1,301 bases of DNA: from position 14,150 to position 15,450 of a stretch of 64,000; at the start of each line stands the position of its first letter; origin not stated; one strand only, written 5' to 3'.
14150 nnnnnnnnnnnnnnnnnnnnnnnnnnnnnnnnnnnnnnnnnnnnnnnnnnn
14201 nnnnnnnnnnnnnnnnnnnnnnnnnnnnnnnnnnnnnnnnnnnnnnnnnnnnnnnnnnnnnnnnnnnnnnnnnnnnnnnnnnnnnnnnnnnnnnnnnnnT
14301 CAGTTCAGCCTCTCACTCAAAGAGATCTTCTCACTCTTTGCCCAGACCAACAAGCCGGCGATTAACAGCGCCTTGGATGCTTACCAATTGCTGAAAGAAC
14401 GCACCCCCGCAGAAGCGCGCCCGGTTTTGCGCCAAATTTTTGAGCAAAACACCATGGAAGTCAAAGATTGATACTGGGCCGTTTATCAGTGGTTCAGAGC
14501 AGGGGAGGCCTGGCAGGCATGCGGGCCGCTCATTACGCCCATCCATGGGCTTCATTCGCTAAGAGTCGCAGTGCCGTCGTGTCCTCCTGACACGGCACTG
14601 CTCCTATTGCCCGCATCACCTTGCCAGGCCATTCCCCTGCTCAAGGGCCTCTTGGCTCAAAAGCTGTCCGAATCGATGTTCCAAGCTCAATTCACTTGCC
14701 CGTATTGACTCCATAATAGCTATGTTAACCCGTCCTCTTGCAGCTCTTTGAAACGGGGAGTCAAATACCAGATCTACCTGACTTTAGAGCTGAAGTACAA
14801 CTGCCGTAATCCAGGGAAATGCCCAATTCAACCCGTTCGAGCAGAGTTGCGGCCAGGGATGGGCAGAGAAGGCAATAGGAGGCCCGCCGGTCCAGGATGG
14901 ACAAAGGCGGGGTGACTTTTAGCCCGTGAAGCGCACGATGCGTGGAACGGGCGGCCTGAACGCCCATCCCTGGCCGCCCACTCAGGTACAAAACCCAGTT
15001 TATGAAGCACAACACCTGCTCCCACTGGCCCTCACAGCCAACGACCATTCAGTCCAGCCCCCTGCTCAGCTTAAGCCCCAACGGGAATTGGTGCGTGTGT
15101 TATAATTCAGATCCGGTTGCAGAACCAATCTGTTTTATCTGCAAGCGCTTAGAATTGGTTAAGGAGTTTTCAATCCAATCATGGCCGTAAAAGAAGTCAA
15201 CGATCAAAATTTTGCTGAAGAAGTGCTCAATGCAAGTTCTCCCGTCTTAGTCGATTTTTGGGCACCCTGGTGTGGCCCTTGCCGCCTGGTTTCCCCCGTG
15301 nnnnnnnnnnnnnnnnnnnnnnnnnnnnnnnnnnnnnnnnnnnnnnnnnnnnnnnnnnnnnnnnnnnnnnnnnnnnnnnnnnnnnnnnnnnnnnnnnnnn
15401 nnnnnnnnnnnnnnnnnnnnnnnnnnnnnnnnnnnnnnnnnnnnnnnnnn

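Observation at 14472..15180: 709-bp non-coding gap with a 14-bp perfect long-range inverted repeat enclosing a 97-nt GC-rich core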

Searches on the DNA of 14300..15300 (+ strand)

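Call 4: search_rna_families(source=window, start=14300, end=15300, threshold=evalue, max_evalue=10, show_alignments=3)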
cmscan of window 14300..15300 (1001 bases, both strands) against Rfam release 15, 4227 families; matches with E-value up to 10: 1.
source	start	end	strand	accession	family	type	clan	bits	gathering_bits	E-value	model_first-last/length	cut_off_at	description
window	14495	14643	+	RF03499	mir-702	Gene; miRNA;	-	20.2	70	1.7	1-103/103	no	mir-702 microRNA precursor family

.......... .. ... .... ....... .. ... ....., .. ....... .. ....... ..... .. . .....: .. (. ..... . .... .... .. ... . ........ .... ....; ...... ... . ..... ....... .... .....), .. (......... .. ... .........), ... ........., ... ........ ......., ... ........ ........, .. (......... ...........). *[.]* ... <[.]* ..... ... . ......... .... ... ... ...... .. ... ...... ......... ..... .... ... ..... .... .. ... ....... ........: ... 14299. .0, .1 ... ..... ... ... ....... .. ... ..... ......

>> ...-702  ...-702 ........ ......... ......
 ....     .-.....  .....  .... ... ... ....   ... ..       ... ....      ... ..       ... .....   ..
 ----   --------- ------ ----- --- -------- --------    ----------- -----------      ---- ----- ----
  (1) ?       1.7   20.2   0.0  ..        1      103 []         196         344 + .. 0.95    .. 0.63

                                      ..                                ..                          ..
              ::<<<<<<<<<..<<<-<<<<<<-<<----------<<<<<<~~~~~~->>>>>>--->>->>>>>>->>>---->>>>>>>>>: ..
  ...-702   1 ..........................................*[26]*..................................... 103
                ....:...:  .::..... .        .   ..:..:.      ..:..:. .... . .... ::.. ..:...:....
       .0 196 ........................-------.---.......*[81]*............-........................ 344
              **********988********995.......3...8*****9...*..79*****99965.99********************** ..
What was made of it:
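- On Any Rfam 15 family (including 6S RNA, SRP RNA, RNase P, tmRNA): At E<=10 in 14300-15300 the only hit is mir-702 at 20 bits against a threshold of 70 (call 4).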

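Call 55: build_rna_model(alignment_id=A4, structure=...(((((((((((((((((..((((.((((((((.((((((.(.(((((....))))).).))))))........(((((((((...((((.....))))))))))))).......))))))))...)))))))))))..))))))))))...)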
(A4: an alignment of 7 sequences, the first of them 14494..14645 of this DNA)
Model R1 built from alignment A4 (7 sequences, 154 columns); structure: as given.
model positions 152; base pairs 54; branch points 1; effective number of sequences 0.86; information 0.591 bits per position. Calibrated on 0.2 Mb of random sequence (short: E-values are rough).
structure used (alignment columns):
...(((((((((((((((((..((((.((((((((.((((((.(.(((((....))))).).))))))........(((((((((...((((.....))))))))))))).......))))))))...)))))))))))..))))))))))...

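Call 56: search_with_rna_model(model_id=R1, sources=[window, L001, L003, L004, L005, L006, L007, L008, L009, L010, L011, L012, L013, L014, L015, L016, L017, L018, L019, L020, L021, L022, L023, L024, L025, L026, L027], max_evalue=10, make_alignment=true)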
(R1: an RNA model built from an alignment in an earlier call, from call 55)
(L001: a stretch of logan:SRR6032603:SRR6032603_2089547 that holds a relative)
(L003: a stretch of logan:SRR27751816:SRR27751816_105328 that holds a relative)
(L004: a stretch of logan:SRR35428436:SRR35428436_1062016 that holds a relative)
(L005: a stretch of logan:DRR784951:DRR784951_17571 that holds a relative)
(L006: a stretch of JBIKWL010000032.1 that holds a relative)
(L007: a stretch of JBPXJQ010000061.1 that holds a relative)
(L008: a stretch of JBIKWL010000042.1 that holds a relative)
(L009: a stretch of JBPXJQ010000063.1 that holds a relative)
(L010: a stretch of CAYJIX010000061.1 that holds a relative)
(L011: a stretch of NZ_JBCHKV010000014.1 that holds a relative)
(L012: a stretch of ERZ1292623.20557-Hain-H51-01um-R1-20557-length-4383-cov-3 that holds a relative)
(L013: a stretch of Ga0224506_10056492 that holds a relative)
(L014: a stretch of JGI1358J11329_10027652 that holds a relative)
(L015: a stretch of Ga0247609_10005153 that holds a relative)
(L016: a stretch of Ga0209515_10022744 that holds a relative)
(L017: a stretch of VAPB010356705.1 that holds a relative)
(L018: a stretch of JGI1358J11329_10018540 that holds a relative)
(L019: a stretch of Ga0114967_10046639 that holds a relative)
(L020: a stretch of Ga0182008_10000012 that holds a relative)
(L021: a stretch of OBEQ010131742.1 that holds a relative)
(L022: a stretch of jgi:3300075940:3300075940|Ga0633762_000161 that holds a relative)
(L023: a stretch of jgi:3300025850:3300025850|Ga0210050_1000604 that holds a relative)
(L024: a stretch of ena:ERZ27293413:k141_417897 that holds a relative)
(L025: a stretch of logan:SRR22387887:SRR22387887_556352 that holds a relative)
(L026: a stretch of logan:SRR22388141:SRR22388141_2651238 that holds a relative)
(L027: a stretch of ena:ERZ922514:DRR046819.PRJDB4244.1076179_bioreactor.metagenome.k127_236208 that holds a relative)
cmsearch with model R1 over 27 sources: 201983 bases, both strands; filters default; matches with E-value up to 10: 17.
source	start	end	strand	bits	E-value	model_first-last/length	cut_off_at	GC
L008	1259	1410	-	172.2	2.5e-40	1-152/152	no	0.62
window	14494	14645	+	170.8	5.7e-40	1-152/152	no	0.62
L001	2545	2696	+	166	9e-39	1-152/152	no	0.61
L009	494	645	-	165.2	1.4e-38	1-152/152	no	0.6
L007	5806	5957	-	154.2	7.7e-36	1-152/152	no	0.61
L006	4790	4941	+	152.3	2.3e-35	1-152/152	no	0.61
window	14846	14980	-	104.7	1.6e-23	1-152/152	no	0.67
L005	1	109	+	89.4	9.7e-20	47-152/152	5'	0.59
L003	1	97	-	66.9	3.7e-14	1-97/152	3'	0.65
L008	906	1124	+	63.4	2.8e-13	1-152/152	no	0.6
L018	1383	1546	-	37.5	7.6e-07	1-152/152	no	0.59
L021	1728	1891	+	37.5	7.6e-07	1-152/152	no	0.59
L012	644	789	-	30.4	4.4e-05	1-152/152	no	0.58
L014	1281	1415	+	28.2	0.00016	12-141/152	no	0.56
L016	1867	2001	-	28.2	0.00016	12-141/152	no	0.56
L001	2687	2824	-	20.1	0.017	1-152/152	no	0.59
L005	168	218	-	10.3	4.5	1-152/152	no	0.59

Alignment A5: 17 matches aligned to the model, 261 columns, each read 5' to 3' on its own strand. Consensus structure (alignment columns), stored with it:
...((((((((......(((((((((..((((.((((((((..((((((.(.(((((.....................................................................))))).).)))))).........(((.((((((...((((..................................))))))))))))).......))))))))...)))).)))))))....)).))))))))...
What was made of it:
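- Tried and rejected: The CM did not match them (call 56).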

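Call 74: search_with_rna_model(model_id=R1, sources=[L028, L029, L030, L031], max_evalue=10)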
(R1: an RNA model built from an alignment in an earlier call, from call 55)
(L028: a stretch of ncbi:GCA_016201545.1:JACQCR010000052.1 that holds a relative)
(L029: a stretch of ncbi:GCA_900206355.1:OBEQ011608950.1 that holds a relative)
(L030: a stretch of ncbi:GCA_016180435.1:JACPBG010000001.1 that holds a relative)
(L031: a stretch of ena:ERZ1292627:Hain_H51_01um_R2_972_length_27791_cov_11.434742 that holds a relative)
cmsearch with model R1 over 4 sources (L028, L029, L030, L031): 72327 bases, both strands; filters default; matches with E-value up to 10: 0.
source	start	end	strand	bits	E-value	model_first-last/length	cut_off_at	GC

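Call 80: search_with_rna_model(model_id=R1, sources=[L028, L030, L031, L029], filters=off, max_evalue=10, show_alignments=2)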
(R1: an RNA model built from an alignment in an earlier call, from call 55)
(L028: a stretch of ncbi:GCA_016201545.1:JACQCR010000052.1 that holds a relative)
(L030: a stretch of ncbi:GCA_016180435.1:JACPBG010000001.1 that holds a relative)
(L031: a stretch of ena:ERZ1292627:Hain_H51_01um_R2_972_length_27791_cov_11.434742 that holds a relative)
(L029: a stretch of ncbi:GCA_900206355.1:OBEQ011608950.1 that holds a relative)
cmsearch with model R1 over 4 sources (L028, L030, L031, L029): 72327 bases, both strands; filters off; matches with E-value up to 10: 48.
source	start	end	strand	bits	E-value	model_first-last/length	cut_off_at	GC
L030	1612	1752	-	23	0.0011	1-152/152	no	0.45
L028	7315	7462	-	19.1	0.011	1-152/152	no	0.61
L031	6054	6111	-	13.5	0.26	1-152/152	no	0.48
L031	10836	10878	+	13.2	0.3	1-152/152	no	0.44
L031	5624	5654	+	12.5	0.44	1-152/152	no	0.55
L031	9403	9454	+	12.3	0.52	1-152/152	no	0.5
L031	14050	14091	-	12.1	0.56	1-152/152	no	0.69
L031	12914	12969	-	12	0.59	1-152/152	no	0.25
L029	10652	10707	-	11.4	0.84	1-152/152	no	0.41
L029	12779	12825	-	11.3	0.9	1-152/152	no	0.38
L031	3141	3266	-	11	1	1-152/152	no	0.6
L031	12914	12969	+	11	1.1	1-152/152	no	0.25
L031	14264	14290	+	10.9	1.1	1-152/152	no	0.52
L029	18979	19008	-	10.8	1.2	1-152/152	no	0.37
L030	5955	5987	+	10.1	1.7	1-152/152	no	0.42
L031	19364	19401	+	10.1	1.8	1-152/152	no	0.58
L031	4554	4697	+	9.8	2.1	1-152/152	no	0.64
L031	6321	6349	-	9.5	2.5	1-152/152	no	0.52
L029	12779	12825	+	9.4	2.7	1-152/152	no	0.38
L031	7224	7304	+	9.3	2.8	1-152/152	no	0.64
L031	6055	6110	+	9.3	2.8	1-152/152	no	0.48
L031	18418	18521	+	9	3.3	1-152/152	no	0.5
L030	18468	18515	-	8.9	3.5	1-152/152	no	0.33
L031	5624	5654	-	8.9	3.6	1-152/152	no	0.55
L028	5379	5463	-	8.8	3.9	1-152/152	no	0.61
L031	10841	10873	-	8.7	3.9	1-152/152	no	0.55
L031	6322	6348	+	8.6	4.3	1-152/152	no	0.52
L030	15477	15524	+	8.4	4.6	1-152/152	no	0.27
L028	5762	5795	-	8.3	4.9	1-152/152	no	0.59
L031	19363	19402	-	8.2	5.2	1-152/152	no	0.55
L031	14198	14344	-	8.2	5.2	1-152/152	no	0.56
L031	16081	16146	+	8.1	5.5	1-152/152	no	0.73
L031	15073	15118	-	8.1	5.6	1-152/152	no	0.61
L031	17147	17201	+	8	6.1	1-152/152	no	0.64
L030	21621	21681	-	7.9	6.3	1-152/152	no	0.38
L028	419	456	-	7.9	6.3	1-152/152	no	0.45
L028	6231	6265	+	7.7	7.1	1-152/152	no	0.71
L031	11765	11853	+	7.7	7.2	1-152/152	no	0.39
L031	8760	8853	+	7.6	7.4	1-152/152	no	0.71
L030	12658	12685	-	7.5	7.9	1-152/152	no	0.43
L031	17827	17922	+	7.5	8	1-152/152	no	0.34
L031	18384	18416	-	7.5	8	1-152/152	no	0.45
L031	7423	7542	-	7.5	8.1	1-152/152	no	0.68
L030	10016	10081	-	7.3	8.7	1-152/152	no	0.71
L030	1065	1220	+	7.3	8.9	1-152/152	no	0.49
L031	9541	9569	-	7.2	9.3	1-152/152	no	0.38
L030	10404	10462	+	7.1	9.8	1-152/152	no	0.47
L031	17825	17924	-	7.1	9.9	1-152/152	no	0.33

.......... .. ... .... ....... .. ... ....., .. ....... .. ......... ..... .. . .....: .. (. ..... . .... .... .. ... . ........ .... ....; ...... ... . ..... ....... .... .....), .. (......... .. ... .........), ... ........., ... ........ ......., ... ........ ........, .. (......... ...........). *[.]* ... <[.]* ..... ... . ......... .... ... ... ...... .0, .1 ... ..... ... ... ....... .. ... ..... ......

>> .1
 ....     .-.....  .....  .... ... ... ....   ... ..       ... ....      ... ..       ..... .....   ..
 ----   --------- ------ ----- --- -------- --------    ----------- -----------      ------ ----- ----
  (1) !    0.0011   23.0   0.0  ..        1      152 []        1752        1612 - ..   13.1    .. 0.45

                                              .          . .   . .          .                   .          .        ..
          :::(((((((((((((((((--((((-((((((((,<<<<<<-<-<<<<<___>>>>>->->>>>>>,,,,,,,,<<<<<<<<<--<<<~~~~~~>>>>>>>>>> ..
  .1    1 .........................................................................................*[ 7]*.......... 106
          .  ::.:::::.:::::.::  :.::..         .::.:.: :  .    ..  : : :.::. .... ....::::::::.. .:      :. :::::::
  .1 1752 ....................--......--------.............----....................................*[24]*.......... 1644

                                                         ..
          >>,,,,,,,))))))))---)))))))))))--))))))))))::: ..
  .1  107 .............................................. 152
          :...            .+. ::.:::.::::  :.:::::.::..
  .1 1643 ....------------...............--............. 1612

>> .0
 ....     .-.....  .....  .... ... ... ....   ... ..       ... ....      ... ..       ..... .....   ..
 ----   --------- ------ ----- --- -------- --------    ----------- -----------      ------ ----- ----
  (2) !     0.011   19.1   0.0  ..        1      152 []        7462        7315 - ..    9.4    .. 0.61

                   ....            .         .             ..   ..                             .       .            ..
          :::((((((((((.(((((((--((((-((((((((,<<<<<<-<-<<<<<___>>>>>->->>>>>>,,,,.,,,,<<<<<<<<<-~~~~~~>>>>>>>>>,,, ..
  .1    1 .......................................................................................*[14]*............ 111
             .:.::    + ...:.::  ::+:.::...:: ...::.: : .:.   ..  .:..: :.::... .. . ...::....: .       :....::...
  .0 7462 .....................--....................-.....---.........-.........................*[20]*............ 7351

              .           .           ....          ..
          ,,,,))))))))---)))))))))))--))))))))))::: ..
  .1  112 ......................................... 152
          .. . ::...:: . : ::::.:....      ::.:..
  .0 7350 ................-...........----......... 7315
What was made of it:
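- A CM built from the Blackallbacteria copies alone recovers the Sungbacteria copies at E from 8e-7 to 1e-2 (calls 56, 80).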

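Call 87: search_with_rna_model(model_id=R1, source=window, filters=off, max_evalue=1)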
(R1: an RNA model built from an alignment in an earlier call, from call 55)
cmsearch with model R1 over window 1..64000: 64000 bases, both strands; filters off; matches with E-value up to 1: 6.
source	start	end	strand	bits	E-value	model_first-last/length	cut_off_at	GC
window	14494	14645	+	170.8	1.8e-40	1-152/152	no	0.62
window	14846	14980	-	104.7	4.8e-24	1-152/152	no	0.67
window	14494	14645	-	22.5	0.0013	1-152/152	no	0.62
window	51656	51736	+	15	0.095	1-152/152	no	0.62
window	53294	53335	+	12.2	0.47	1-152/152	no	0.52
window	27266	27313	-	11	0.96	1-152/152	no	0.54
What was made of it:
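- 14494..14645 (+): E1, the intact copy of the structured element. It begins 17-25 nt after the stop codon of the upstream gene, on the same strand. CM R1 scores 170.8 bits (calls 56, 87).
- On MITE: There is none elsewhere in the 64-kb window, even with CM filters off (call 87).
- Tried and rejected: The CM with filters off on the window found only E1 and E2 (call 87).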

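Call 89: search_dna_similar(query=window:14472-15180:+, collection=plasmids, mode=distant, max_evalue=0.01, max_rows=10)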
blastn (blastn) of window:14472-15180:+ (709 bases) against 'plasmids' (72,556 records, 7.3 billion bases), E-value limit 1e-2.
No match.

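Call 90: search_dna_similar(query=window:14472-15180:+, collection=phages, mode=distant, max_evalue=0.01, max_rows=10)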
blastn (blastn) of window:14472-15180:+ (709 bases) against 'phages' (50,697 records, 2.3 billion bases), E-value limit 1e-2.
No match.
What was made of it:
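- Tried and rejected: Blastn against plasmid and phage collections found no match (calls 89, 90).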

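Call 93: search_with_rna_model(model_id=R1, sources=[L008, L009, L001, L006, L007, L012, L014, L018, L030, L028], filters=off, max_evalue=0.02, make_alignment=true)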
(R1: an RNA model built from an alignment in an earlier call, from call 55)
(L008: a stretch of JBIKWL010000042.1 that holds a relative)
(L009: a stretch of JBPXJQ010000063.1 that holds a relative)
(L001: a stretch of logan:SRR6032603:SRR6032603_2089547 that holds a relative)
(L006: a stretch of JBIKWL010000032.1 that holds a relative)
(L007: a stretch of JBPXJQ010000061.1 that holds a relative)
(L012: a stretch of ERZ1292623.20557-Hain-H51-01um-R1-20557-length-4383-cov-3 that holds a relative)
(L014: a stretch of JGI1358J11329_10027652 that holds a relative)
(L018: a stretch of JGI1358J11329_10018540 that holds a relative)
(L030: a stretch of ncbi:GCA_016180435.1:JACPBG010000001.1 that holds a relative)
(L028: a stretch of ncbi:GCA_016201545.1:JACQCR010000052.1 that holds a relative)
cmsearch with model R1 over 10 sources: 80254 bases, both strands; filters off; matches with E-value up to 0.02: 14.
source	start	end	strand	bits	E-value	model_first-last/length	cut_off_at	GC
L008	1259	1410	-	172.2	1e-40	1-152/152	no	0.62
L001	2545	2696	+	165.9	3.7e-39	1-152/152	no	0.61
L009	494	645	-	165.1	5.8e-39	1-152/152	no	0.6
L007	5806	5957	-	154.1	3.1e-36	1-152/152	no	0.61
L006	4790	4941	+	152.2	9.3e-36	1-152/152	no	0.61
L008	929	1098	+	42.7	1.6e-08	24-129/152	no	0.61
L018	1383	1546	-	37.5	3e-07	1-152/152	no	0.59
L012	644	789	-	30.4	1.8e-05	1-152/152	no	0.58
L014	1281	1415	+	28.2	6.3e-05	12-141/152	no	0.56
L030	1612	1752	-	23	0.0012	1-152/152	no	0.45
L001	2545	2696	-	22.5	0.0016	1-152/152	no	0.61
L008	1259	1410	+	22.5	0.0016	1-152/152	no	0.62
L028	7315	7462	-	19.1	0.012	1-152/152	no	0.61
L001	2705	2796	-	18.8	0.014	33-118/152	no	0.57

Alignment A6: 14 matches aligned to the model, 313 columns, each read 5' to 3' on its own strand. Consensus structure (alignment columns), stored with it:
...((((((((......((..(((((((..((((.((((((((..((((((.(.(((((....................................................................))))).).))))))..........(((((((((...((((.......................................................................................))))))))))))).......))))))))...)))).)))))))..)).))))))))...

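Call 94: search_with_rna_model(model_id=R1, sources=[L008, L009, L001, L006, L007, L012, L014, L018, L030, L028], filters=off, max_evalue=0.0013, make_alignment=true)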
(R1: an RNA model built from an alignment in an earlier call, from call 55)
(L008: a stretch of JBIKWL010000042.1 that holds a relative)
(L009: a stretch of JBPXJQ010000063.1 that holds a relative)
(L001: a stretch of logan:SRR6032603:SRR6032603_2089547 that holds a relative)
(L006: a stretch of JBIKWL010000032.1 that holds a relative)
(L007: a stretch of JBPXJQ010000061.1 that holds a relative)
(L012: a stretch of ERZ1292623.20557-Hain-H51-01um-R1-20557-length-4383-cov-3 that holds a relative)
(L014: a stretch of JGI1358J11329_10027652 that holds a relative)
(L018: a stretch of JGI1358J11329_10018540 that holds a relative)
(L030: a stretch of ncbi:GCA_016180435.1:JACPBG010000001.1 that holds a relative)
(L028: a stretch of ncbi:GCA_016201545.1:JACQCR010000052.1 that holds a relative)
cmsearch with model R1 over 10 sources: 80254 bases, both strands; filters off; matches with E-value up to 0.0013: 10.
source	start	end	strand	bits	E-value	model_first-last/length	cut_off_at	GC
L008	1259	1410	-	172.2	1e-40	1-152/152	no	0.62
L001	2545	2696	+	165.9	3.7e-39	1-152/152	no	0.61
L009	494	645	-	165.1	5.8e-39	1-152/152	no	0.6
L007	5806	5957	-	154.1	3.1e-36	1-152/152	no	0.61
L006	4790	4941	+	152.2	9.3e-36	1-152/152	no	0.61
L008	929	1098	+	42.7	1.6e-08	24-129/152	no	0.61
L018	1383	1546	-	37.5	3e-07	1-152/152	no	0.59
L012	644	789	-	30.4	1.8e-05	1-152/152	no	0.58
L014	1281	1415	+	28.2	6.3e-05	12-141/152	no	0.56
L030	1612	1752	-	23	0.0012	1-152/152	no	0.45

Alignment A7: 10 matches aligned to the model, 251 columns, each read 5' to 3' on its own strand. Consensus structure (alignment columns), stored with it:
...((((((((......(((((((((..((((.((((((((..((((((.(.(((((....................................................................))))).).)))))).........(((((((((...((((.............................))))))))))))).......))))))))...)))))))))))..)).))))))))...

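Call 102: search_with_rna_model(model_id=R1, sources=[L022, L023, L024, L032, L033, L034, L025, L027], filters=off, max_evalue=0.1)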
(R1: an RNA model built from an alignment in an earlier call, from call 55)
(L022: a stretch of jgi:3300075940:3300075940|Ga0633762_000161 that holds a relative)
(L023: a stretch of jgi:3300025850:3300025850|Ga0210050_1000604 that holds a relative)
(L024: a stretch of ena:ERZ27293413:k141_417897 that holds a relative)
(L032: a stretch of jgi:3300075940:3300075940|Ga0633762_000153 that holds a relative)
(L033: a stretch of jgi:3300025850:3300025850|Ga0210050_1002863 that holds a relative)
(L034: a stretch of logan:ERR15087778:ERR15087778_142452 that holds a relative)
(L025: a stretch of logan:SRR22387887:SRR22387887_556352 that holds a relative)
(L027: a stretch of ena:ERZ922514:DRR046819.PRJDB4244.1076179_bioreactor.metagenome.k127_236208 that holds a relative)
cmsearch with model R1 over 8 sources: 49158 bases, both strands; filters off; matches with E-value up to 0.1: 0.
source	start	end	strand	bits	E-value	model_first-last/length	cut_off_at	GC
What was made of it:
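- The CM with filters off finds nothing in those relatives (call 102). Close relatives lack the element (call 102).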
